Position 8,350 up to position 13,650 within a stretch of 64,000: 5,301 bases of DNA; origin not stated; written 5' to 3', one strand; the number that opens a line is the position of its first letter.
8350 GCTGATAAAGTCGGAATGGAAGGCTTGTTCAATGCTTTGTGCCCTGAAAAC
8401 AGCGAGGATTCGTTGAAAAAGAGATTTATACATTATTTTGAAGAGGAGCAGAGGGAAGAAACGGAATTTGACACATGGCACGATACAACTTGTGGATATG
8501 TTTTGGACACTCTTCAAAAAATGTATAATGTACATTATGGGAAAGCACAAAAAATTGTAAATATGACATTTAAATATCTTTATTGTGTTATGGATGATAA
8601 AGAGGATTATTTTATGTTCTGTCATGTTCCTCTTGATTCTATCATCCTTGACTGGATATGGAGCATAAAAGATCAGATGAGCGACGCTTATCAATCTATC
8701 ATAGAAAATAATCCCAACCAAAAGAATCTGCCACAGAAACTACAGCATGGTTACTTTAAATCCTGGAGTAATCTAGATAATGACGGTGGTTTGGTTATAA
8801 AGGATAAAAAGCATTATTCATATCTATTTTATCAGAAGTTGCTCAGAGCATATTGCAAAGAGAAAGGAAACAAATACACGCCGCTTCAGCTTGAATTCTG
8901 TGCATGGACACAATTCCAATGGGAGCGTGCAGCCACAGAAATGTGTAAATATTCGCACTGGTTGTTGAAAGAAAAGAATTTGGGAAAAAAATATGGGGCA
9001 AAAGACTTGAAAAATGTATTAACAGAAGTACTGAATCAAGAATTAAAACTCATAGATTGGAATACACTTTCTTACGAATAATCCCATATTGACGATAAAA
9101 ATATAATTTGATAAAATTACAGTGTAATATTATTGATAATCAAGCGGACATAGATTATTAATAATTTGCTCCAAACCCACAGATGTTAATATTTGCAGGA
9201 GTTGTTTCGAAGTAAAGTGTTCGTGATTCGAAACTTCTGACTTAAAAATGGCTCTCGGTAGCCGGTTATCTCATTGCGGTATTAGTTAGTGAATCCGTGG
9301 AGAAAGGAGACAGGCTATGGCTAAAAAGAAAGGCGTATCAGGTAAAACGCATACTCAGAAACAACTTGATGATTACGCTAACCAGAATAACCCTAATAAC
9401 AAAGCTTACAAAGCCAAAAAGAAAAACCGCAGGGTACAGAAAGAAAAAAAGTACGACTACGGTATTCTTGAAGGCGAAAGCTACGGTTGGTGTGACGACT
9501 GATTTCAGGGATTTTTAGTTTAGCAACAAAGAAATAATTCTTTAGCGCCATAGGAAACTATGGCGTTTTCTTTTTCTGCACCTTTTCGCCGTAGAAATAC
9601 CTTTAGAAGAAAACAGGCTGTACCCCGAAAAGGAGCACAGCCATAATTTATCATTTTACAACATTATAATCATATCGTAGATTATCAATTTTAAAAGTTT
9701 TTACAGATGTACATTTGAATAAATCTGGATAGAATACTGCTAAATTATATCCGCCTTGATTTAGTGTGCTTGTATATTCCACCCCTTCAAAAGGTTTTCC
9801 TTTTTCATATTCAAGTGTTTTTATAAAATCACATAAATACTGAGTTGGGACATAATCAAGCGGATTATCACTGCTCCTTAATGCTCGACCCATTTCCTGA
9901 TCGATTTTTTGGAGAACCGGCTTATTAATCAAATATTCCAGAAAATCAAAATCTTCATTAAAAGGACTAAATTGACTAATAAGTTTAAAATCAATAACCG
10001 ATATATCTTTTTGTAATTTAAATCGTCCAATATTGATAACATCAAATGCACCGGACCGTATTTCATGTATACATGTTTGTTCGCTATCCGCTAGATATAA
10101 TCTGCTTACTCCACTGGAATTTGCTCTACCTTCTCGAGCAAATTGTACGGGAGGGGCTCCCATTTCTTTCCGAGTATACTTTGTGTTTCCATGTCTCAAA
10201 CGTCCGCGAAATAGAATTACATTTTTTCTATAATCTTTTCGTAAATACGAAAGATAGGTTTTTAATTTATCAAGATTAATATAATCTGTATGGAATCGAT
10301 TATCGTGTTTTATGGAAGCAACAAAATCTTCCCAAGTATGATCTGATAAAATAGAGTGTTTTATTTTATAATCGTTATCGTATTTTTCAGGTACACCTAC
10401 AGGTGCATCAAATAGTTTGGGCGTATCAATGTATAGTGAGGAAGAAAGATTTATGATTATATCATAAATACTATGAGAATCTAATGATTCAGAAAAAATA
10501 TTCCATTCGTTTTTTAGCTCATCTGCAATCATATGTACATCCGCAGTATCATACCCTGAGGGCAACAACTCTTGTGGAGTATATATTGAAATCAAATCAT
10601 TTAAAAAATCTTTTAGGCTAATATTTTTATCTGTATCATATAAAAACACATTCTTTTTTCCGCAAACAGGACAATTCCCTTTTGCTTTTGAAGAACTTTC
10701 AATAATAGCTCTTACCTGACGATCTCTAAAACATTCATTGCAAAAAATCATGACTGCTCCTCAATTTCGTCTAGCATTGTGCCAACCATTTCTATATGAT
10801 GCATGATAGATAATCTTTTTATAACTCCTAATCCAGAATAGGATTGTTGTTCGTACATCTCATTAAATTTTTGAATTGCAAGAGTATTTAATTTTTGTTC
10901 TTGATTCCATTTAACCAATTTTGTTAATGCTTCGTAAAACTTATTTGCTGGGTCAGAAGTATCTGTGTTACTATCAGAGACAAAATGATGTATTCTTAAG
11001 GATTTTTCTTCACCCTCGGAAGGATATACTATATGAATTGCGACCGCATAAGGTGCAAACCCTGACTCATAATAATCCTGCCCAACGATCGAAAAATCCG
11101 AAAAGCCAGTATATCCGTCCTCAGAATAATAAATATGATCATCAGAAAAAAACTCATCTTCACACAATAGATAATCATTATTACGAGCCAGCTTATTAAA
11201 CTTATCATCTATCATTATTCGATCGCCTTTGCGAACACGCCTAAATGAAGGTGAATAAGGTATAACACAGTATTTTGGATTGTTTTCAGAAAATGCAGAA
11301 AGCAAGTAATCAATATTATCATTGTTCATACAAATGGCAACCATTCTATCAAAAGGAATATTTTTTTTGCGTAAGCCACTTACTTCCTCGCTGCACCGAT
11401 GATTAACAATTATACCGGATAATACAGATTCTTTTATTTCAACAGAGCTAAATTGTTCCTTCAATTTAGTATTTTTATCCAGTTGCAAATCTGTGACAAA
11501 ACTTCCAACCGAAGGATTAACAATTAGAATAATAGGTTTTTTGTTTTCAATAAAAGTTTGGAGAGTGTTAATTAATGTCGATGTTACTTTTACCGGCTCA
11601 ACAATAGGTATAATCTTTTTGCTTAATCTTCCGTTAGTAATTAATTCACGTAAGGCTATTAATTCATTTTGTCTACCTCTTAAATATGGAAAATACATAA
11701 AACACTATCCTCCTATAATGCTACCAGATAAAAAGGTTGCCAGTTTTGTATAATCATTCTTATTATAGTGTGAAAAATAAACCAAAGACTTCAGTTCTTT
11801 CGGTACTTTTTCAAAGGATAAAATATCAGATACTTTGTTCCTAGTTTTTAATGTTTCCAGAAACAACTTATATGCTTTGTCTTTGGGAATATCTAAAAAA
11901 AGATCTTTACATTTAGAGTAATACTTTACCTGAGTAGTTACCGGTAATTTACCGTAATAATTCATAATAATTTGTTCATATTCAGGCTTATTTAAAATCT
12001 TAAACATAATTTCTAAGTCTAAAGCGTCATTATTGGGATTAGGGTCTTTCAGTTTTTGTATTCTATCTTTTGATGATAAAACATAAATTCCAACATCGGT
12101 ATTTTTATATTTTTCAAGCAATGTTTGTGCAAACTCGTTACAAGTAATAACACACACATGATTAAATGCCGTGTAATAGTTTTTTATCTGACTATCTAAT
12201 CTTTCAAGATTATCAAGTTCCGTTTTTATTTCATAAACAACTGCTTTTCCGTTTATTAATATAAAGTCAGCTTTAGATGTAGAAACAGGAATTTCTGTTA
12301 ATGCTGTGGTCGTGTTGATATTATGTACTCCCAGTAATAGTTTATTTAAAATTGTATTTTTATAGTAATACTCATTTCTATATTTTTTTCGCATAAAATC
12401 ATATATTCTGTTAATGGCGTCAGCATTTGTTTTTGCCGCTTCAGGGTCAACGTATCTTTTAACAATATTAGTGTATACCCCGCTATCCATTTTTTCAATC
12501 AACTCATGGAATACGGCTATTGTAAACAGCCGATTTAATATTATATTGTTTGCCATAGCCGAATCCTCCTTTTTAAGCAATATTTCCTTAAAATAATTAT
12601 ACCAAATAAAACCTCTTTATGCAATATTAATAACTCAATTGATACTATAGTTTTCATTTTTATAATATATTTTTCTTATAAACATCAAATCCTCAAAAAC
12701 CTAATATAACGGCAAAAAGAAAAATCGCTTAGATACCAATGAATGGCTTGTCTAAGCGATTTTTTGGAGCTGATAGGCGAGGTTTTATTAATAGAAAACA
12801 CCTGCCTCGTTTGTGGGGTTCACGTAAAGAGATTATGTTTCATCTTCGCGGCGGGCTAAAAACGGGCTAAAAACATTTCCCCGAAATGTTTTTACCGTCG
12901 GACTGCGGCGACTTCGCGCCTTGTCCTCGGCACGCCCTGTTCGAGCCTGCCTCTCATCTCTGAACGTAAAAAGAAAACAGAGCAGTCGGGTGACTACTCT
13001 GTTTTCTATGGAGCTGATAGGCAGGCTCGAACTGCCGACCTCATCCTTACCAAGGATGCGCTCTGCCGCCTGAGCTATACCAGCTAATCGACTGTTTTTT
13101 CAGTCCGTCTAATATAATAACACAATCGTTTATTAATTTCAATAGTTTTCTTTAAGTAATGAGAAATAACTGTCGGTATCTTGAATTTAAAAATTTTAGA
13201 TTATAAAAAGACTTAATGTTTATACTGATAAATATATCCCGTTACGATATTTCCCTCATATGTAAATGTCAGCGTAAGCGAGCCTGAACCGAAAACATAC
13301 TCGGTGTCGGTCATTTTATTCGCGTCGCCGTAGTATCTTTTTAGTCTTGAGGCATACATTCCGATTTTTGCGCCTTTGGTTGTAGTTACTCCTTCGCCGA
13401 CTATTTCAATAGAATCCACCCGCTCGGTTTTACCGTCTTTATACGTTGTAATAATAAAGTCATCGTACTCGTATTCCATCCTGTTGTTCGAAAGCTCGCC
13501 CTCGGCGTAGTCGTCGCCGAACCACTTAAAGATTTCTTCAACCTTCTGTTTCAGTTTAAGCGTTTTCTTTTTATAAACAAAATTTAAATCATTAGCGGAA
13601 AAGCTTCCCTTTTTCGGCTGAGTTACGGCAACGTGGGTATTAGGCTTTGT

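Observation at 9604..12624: Three-gene operon (PD-(D/E)xK sce7726-like, Beta-protein/sce7725-like, zinc-ribbon-RES): candidate uncharacterised NAD+-targeting defence system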

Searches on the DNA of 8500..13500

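Call 111: search_rna_families(source=window, start=8500, end=13500, threshold=evalue, max_evalue=0.1)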
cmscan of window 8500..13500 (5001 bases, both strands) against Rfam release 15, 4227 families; matches with E-value up to 0.1: 3.
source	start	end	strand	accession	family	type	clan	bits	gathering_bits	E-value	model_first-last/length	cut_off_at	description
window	13012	13084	-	RF00005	tRNA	Gene; tRNA;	CL00001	61.5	29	5.2e-12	1-71/71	no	tRNA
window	9516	9574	+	RF02871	ncS54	Gene; sRNA;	-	26.6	43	0.0057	1-79/79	no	Burkholderia sRNA 54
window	12513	12562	+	RF00131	mir-30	Gene; miRNA;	-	24.9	50.2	0.033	1-77/77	no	mir-30 microRNA precursor family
